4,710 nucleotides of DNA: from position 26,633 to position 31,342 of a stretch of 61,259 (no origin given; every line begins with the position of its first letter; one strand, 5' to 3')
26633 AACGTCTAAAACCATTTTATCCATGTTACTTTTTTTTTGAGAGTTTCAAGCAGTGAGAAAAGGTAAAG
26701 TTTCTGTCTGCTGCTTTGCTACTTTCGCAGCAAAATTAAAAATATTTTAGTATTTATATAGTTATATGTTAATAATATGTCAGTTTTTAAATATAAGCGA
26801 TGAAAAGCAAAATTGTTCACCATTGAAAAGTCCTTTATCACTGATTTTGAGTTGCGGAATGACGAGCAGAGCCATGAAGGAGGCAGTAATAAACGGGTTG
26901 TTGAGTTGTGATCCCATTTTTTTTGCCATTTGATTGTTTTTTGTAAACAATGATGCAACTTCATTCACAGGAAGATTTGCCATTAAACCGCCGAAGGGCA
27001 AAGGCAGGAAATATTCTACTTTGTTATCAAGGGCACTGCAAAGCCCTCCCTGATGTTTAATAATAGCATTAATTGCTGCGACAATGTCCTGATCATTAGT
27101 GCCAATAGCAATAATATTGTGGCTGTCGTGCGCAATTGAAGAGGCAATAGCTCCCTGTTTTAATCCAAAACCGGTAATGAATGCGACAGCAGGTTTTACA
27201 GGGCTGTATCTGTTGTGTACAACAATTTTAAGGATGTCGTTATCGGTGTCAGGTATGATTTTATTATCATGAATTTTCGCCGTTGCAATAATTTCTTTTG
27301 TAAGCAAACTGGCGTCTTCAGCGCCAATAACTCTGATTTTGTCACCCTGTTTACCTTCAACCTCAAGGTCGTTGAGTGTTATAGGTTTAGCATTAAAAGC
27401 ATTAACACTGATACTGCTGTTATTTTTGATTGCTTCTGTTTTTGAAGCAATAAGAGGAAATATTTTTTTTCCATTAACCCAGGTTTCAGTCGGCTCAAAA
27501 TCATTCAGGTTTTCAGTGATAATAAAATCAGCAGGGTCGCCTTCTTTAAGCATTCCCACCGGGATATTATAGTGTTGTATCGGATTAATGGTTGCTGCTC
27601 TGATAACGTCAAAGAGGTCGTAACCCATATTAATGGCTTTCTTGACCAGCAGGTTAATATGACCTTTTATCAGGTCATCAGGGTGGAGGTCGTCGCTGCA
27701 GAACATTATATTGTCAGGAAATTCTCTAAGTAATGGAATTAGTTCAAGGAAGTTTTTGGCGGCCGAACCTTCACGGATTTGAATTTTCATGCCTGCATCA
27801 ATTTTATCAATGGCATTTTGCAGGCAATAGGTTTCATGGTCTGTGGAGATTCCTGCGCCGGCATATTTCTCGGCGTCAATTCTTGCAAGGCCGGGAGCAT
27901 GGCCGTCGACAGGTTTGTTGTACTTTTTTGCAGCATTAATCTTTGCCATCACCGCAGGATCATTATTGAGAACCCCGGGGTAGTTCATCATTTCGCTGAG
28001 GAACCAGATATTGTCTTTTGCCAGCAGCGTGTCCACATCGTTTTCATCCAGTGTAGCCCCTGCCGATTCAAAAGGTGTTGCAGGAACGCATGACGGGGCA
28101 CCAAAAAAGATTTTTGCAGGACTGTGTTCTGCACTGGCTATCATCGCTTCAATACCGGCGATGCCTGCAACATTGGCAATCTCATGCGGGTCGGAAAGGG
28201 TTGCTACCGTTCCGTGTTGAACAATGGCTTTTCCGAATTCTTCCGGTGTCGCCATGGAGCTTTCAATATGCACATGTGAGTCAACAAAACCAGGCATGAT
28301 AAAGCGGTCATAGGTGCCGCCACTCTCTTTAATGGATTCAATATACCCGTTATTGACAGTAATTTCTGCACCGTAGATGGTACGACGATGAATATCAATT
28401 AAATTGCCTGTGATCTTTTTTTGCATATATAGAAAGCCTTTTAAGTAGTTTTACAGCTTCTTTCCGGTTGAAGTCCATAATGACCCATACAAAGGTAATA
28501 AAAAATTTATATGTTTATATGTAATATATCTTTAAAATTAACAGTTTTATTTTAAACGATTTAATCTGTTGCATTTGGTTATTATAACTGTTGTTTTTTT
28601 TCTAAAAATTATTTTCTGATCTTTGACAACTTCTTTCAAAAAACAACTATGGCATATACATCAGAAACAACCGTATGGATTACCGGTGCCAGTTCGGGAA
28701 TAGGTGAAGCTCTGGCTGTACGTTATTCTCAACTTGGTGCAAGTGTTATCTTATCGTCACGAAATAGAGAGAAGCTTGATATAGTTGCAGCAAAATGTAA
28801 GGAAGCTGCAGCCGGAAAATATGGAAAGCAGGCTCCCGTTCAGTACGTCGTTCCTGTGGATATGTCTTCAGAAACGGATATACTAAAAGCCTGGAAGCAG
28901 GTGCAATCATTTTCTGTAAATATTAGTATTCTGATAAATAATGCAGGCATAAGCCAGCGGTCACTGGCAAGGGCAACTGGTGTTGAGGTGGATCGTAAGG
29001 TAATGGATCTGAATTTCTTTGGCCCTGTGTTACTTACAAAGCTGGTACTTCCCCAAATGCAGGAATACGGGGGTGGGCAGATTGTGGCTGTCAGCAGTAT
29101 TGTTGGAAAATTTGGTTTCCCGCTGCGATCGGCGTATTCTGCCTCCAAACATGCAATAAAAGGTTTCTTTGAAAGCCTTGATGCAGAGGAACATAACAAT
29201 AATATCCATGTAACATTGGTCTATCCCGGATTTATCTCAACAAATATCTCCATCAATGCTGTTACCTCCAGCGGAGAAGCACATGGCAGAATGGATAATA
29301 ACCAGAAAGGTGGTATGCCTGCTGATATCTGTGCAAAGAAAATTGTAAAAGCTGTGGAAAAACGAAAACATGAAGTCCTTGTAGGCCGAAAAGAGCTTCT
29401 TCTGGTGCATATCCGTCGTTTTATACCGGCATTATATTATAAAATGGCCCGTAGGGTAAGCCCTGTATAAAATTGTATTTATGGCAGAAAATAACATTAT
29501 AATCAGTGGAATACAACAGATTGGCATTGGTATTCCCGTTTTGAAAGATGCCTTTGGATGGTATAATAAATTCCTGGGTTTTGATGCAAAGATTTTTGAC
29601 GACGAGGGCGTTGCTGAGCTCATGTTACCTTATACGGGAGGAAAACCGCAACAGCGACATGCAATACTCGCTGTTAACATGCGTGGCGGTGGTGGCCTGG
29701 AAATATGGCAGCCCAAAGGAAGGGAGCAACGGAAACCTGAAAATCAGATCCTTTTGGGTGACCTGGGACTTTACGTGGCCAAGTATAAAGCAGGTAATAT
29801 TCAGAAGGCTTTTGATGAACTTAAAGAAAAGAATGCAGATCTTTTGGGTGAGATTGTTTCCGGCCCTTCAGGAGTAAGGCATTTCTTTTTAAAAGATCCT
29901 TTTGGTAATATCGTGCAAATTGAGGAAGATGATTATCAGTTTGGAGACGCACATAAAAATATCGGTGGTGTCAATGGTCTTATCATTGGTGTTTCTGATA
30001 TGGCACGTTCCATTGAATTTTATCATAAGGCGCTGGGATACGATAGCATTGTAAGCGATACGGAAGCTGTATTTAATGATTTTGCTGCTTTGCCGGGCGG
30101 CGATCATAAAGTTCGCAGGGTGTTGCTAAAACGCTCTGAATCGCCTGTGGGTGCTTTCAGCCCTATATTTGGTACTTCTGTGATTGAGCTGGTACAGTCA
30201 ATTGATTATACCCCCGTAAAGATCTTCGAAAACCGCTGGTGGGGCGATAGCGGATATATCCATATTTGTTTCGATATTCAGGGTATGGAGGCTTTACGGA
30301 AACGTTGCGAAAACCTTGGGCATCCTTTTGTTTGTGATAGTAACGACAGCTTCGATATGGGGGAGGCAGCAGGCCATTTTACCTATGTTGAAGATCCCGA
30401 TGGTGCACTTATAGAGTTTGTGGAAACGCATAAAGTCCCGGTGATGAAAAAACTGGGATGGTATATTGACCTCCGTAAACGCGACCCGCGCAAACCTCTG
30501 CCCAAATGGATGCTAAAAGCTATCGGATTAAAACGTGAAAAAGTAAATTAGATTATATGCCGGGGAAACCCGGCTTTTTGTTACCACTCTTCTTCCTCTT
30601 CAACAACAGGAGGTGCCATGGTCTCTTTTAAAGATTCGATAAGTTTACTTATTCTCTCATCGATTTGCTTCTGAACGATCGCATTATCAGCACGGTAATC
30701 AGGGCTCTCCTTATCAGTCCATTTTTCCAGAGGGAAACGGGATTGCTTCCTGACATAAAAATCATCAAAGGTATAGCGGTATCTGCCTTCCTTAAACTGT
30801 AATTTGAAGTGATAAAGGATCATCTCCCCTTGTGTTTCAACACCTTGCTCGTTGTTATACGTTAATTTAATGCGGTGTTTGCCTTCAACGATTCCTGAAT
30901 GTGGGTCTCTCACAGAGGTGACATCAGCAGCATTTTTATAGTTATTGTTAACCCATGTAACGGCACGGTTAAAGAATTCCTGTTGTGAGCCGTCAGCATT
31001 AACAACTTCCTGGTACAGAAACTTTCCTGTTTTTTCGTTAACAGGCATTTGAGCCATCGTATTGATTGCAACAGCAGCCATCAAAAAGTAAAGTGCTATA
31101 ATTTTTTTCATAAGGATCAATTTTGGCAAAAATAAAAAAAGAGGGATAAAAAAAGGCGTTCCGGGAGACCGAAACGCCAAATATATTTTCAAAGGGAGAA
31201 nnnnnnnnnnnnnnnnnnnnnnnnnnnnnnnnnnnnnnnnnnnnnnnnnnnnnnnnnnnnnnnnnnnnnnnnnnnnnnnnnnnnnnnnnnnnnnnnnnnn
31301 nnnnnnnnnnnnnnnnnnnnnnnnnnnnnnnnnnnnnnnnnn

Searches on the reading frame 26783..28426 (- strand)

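Call 61: search_protein_families(library=pfam, proteins=[window:26783-28426:-], max_evalue=0.00001)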
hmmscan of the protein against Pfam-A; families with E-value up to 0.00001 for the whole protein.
window:26783-28426:- (548 aa): 3 families
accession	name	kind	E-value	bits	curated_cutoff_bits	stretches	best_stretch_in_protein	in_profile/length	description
PF13382.11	Adenine_deam_C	-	1.2e-58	197.7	27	1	374-539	2-168/169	Adenine deaminase C-terminal domain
PF01979.26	Amidohydro_1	-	1.1e-39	137.1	25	1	42-320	1-343/345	Amidohydrolase family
PF07969.17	Amidohydro_3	-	9.6e-08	32.4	29.7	0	267-321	405-470/472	Amidohydrolase family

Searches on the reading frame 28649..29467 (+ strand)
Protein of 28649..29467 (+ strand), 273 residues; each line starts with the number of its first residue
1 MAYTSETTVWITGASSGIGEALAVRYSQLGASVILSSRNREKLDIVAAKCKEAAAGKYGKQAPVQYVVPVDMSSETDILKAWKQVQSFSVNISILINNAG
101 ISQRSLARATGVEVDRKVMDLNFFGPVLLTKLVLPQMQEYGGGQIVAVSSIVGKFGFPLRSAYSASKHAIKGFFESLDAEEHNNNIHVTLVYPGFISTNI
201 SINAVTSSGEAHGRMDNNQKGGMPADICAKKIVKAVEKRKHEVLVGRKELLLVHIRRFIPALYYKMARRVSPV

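Call 61: search_protein_families(library=pfam, proteins=[window:28649-29467:+], max_evalue=0.00001)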
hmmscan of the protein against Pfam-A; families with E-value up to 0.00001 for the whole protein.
window:28649-29467:+ (273 aa): 3 families
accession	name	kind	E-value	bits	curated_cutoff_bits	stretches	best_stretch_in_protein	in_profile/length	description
PF00106.31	adh_short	-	3.3e-47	160.9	26.6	1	8-203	2-189/195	short chain dehydrogenase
PF13561.12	adh_short_C2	-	3.4e-28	99.3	27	1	13-205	1-184/236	Enoyl-(Acyl carrier protein) reductase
PF08659.16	KR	-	7.5e-09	36.2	22.6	1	8-180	2-166/180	KR domain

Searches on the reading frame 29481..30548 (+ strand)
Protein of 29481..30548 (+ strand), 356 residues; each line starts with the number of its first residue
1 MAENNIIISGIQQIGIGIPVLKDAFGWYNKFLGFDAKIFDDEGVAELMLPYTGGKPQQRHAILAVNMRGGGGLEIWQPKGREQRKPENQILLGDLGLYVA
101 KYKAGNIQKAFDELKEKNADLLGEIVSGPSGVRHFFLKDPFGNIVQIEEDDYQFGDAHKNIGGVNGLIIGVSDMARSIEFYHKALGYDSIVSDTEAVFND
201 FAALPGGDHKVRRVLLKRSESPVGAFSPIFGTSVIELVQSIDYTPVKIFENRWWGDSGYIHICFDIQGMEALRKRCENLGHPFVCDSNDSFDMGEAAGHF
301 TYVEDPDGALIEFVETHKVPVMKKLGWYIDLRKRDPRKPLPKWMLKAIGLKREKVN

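Call 62: search_protein_families(library=pfam, proteins=[window:29481-30548:+], max_evalue=0.00001)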
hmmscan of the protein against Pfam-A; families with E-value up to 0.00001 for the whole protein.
window:29481-30548:+ (356 aa): 2 families
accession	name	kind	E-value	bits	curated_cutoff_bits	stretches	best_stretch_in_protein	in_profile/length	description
PF00903.31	Glyoxalase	-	5.8e-15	56.2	20.6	1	167-313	5-121/121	Glyoxalase/Bleomycin resistance protein/Dioxygenase superfamily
PF13669.12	Glyoxalase_4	-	1.6e-07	32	27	0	169-286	5-96/109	Glyoxalase/Bleomycin resistance protein/Dioxygenase superfamily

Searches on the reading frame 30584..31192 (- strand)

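Call 62: search_protein_families(library=pfam, proteins=[window:30584-31192:-], max_evalue=0.00001)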
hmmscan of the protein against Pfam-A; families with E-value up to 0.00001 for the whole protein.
window:30584-31192:- (203 aa): 1 family
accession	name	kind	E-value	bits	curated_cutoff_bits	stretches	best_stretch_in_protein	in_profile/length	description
PF14730.11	DUF4468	-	6.2e-10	39.8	22.6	1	60-146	1-89/92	Domain of unknown function (DUF4468) with TBP-like fold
